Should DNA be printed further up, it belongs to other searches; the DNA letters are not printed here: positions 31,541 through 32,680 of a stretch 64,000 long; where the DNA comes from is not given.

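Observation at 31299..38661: Repeated secreted cassette: HHSF-protein translationally coupled to a DGKPD-SG-W protein, around an Oar-like transporter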

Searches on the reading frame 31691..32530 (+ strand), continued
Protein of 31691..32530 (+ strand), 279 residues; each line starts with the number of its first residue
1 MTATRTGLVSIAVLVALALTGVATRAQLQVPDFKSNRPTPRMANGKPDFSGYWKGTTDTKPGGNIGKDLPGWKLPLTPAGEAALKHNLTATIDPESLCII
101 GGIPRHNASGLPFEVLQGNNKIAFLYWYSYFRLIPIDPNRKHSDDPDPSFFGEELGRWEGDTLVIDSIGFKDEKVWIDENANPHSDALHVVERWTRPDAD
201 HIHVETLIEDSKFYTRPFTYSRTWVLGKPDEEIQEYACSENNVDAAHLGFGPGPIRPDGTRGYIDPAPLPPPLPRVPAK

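Call 52: search_protein_families(library=pfam, alignment_id=A4, max_evalue=0.0001)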
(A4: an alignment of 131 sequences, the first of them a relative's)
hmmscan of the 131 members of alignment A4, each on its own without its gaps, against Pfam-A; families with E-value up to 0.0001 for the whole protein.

A. member 1, L001:10892-11383:- (164 aa): 0 families

B. families by the number of members that match (of 131 scanned): 184 families (the first 25 are shown)
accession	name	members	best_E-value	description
PF00903.31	Glyoxalase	6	9.2e-24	Glyoxalase/Bleomycin resistance protein/Dioxygenase superfamily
PF20349.3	DUF6644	5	1.4e-15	Family of unknown function (DUF6644)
PF00753.33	Lactamase_B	5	6.1e-10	Metallo-beta-lactamase superfamily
PF02276.23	CytoC_RC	4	7.5e-14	Photosynthetic reaction centre cytochrome C subunit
PF13442.11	Cytochrome_CBB3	4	2.9e-13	Cytochrome C oxidase, cbb3-type, subunit III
PF01011.28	PQQ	3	3.1e-195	Glucose/ethanol/alcohol dehydrogenase, beta-propeller domain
PF07690.21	MFS_1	3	1.4e-48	Major Facilitator Superfamily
PF08240.17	ADH_N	3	5.3e-28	Alcohol dehydrogenase GroES-like domain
PF00107.32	ADH_zinc_N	3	1.4e-26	Zinc-binding dehydrogenase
PF13360.13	PQQ_2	3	2.8e-26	Outer membrane protein assembly factor BamB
PF00083.30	Sugar_tr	3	1.4e-24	Sugar (and other) transporter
PF13602.12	ADH_zinc_N_2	3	7.2e-19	Zinc-binding dehydrogenase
PF00034.26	Cytochrom_C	3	7.5e-12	Cytochrome c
PF07995.17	GSDH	2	2.1e-113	Glucose / Sorbosone dehydrogenase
PF00515.34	TPR_1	2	6.5e-71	Tetratricopeptide repeat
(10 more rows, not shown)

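Call 53: search_protein_families(library=pfam, proteins=[L006:10785-11279:-, L014:8802-9299:-], max_evalue=0.001)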
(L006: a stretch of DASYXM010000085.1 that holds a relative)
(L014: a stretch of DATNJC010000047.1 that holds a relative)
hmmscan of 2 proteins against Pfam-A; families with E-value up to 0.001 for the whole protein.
L006:10785-11279:- (165 aa): 1 family
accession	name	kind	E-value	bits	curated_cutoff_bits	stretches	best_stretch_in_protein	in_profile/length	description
PF02542.21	YgbB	-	1.9e-60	204.1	26.7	1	6-159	1-154/155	YgbB family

L014:8802-9299:- (166 aa): 3 families
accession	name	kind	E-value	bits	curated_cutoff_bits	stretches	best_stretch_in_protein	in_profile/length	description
PF00383.29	dCMP_cyt_deam_1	-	5.4e-25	87.7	25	1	4-102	2-101/102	Cytidine and deoxycytidylate deaminase zinc-binding region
PF14437.12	MafB19-deam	-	4.6e-18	65.9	27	1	5-105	2-103/142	MafB19-like deaminase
PF14439.12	Bd3614-deam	-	2.6e-06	27.8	38.5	1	32-96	14-79/113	Bd3614-like deaminase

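Call 65: search_protein_families(library=pfam, proteins=[L072:6328-9078:+, L004:10999-13821:+, L058:10862-12874:+, L047:2032-4032:+, L031:7292-9355:+, L028:6141-8216:-, L033:6801-8993:+, L063:7507-9891:+, L062:7236-9800:+, L069:12563-14542:+], max_evalue=0.00001)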
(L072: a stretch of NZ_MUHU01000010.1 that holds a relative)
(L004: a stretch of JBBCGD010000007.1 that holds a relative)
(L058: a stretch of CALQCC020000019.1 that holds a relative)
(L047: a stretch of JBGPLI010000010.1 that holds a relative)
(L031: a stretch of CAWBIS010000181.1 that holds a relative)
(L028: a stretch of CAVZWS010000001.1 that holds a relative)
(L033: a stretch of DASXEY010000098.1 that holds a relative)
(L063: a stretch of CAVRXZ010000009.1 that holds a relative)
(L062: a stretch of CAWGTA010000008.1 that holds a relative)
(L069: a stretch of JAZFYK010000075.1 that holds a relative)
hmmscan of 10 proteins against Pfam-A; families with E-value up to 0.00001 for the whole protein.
L072:6328-9078:+ (917 aa): 2 families
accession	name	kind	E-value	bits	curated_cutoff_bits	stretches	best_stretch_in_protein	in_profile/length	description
PF00593.30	TonB_dep_Rec_b-barrel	-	4.4e-19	70.1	27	1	420-887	103-436/436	TonB dependent receptor-like, beta-barrel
PF07715.20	Plug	-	9.7e-17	61.9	23.9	1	97-205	2-107/107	TonB-dependent Receptor Plug Domain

L004:10999-13821:+ (941 aa): 2 families
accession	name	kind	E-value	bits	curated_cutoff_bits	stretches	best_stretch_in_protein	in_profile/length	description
PF00593.30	TonB_dep_Rec_b-barrel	-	2e-25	91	27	1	397-896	28-435/436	TonB dependent receptor-like, beta-barrel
PF07715.20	Plug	-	5.8e-21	75.4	23.9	1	71-189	3-107/107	TonB-dependent Receptor Plug Domain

L058:10862-12874:+ (671 aa): 1 family
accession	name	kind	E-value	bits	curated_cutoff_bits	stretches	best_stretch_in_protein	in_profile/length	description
PF13289.12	SIR2_2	-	9.9e-09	35.9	24.5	1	495-580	4-94/141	SIR2-like domain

L047:2032-4032:+ (667 aa): 2 families
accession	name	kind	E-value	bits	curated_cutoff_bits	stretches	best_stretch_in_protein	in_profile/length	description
PF05226.16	CHASE2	-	7.6e-42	144.1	26.3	1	44-375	3-251/257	CHASE2 domain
PF00211.25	Guanylate_cyc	-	1.9e-19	70.4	21.9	1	478-651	7-174/183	Adenylate and Guanylate cyclase catalytic domain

L031:7292-9355:+ (688 aa): 2 families
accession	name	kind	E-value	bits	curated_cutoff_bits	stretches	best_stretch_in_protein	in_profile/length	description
PF01011.28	PQQ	-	5.1e-176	587.3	26.7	1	59-647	1-595/595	Glucose/ethanol/alcohol dehydrogenase, beta-propeller domain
PF13360.13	PQQ_2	-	1.2e-16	61.6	27.6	1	83-262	11-143/233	Outer membrane protein assembly factor BamB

L028:6141-8216:- (692 aa): 6 families
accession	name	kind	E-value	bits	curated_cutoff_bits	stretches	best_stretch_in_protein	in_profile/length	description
PF12796.13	Ank_2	-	1.4e-58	195.9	27.3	6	185-273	1-87/90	Ankyrin repeats (3 copies)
PF00023.36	Ank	-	2.1e-35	119.2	21.1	0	371-403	2-32/33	Ankyrin repeat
PF13637.12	Ank_4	-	3.6e-27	94.2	22.7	1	386-426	10-50/50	Ankyrin repeats (many copies)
PF13606.12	Ank_3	-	7.9e-24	81.2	22.3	0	370-401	1-30/30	Ankyrin repeat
PF13857.12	Ank_5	-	4.6e-23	81.5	27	0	231-272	1-42/56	Ankyrin repeats (many copies)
PF07635.16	PSCyt1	-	6.1e-12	46.4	22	1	54-111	1-59/59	Planctomycete cytochrome C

L033:6801-8993:+ (731 aa): 2 families
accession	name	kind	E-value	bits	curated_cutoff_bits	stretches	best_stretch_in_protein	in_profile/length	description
PF05649.18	Peptidase_M13_N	-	4e-108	362.7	32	1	90-476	1-381/381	Peptidase family M13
PF01431.27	Peptidase_M13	-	1.6e-58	198.2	24.5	1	528-728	1-205/205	Peptidase family M13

L063:7507-9891:+ (795 aa): 8 families
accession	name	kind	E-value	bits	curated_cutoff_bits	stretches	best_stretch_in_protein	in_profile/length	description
PF12796.13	Ank_2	-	1.5e-63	211.8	27.3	6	221-310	1-88/90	Ankyrin repeats (3 copies)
PF00023.36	Ank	-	2.2e-39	131.7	21.1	0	217-248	2-33/33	Ankyrin repeat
PF13606.12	Ank_3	-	1.8e-28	95.4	22.3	0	413-444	1-30/30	Ankyrin repeat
PF13857.12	Ank_5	-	4.3e-27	94.3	27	2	204-254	3-53/56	Ankyrin repeats (many copies)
PF13637.12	Ank_4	-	1.3e-24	86.1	22.7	0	264-302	13-50/50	Ankyrin repeats (many copies)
PF07635.16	PSCyt1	-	6.6e-12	46.3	22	1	90-146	1-59/59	Planctomycete cytochrome C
PF24521.3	Ank_KRIT1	-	3.3e-06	27.3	80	0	218-305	19-108/149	KRIT1 ankyrin-repeats domain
PF13243.12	SQHop_cyclase_C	-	5.6e-06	26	26.1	0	677-754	200-285/319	Squalene-hopene cyclase C-terminal domain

L062:7236-9800:+ (855 aa): 2 families
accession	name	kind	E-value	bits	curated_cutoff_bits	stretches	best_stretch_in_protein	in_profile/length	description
PF12704.14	MacB_PCD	-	4.3e-36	125.6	27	2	20-258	1-205/207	MacB-like periplasmic core domain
PF02687.27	FtsX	-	1.1e-25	90.5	25.5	2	735-848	2-120/120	FtsX-like permease C-terminal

L069:12563-14542:+ (660 aa): 3 families
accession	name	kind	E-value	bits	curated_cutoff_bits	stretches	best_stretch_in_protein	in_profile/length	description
PF01011.28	PQQ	-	3.1e-195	650.8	26.7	1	43-633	1-595/595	Glucose/ethanol/alcohol dehydrogenase, beta-propeller domain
PF13360.13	PQQ_2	-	1.6e-19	71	27.6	1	86-368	29-228/233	Outer membrane protein assembly factor BamB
PF13570.13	Beta-prop_ACSF4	-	3.8e-08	33.5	133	0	538-640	71-156/329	Beta-alanine-activating enzyme, beta-propeller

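Call 74: search_protein_families(library=pfam, proteins=[L072:1196-4516:+, L072:5056-6165:-, L072:12579-13373:-, L072:13429-13860:-, L004:6451-8154:+, L004:5490-6455:+, L004:14093-15559:-, L030:1181-4018:+, L030:4675-7509:+, L078:6344-8335:+], max_evalue=0.00001)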
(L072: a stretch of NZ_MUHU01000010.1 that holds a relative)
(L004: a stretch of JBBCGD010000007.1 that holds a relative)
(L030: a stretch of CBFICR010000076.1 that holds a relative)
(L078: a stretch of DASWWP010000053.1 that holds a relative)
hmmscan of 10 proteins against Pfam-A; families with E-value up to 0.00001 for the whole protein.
L072:1196-4516:+ (1107 aa): 2 families
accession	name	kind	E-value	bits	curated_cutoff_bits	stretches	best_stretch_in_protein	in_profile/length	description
PF00873.25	ACR_tran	-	0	1096.4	28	1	65-1082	2-1020/1021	AcrB/AcrD/AcrF family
PF03176.21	MMPL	-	2.9e-09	36.8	20.5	1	329-573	75-325/333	MMPL family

L072:5056-6165:- (370 aa): 0 families

L072:12579-13373:- (265 aa): 0 families

L072:13429-13860:- (144 aa): 0 families

L004:6451-8154:+ (568 aa): 2 families
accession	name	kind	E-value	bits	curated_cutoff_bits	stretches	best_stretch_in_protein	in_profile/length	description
PF00266.25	Aminotran_5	-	2.4e-143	478.1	21.5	1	180-549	1-371/371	Aminotransferase class-V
PF00155.27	Aminotran_1_2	-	9.7e-08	32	19.7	1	223-401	43-241/361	Aminotransferase class I and II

L004:5490-6455:+ (322 aa): 1 family
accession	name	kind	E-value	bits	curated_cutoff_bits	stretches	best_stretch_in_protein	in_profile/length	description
PF19307.5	SrpI-like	-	1.6e-107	358.7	22.8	1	77-316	14-253/254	Type 2A encapsulin shell protein SrpI-like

L004:14093-15559:- (489 aa): 2 families
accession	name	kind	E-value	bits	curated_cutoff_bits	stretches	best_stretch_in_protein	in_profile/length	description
PF00578.27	AhpC-TSA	-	4.3e-13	49.7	26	1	317-439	7-123/124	AhpC/TSA family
PF08534.16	Redoxin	-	1.3e-11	44.9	26.6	1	318-446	9-137/148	Redoxin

L030:1181-4018:+ (946 aa): 2 families
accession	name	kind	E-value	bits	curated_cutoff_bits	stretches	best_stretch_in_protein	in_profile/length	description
PF00593.30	TonB_dep_Rec_b-barrel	-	7.1e-27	95.8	27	1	394-911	50-436/436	TonB dependent receptor-like, beta-barrel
PF07715.20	Plug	-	1.6e-18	67.6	23.9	1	50-159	4-107/107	TonB-dependent Receptor Plug Domain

L030:4675-7509:+ (945 aa): 2 families
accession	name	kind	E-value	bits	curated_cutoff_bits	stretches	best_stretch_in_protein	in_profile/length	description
PF00593.30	TonB_dep_Rec_b-barrel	-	1.9e-31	110.8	27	1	398-899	45-425/436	TonB dependent receptor-like, beta-barrel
PF07715.20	Plug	-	3.6e-19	69.7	23.9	1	50-159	4-107/107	TonB-dependent Receptor Plug Domain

L078:6344-8335:+ (664 aa): 2 families
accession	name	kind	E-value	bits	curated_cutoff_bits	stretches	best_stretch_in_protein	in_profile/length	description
PF00109.32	ketoacyl-synt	-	6.9e-12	45.9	20.8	1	220-395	98-246/252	Beta-ketoacyl synthase, N-terminal domain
PF02801.28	Ketoacyl-synt_C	-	1.7e-09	38.2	20.8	1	411-526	3-116/119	Beta-ketoacyl synthase, C-terminal domain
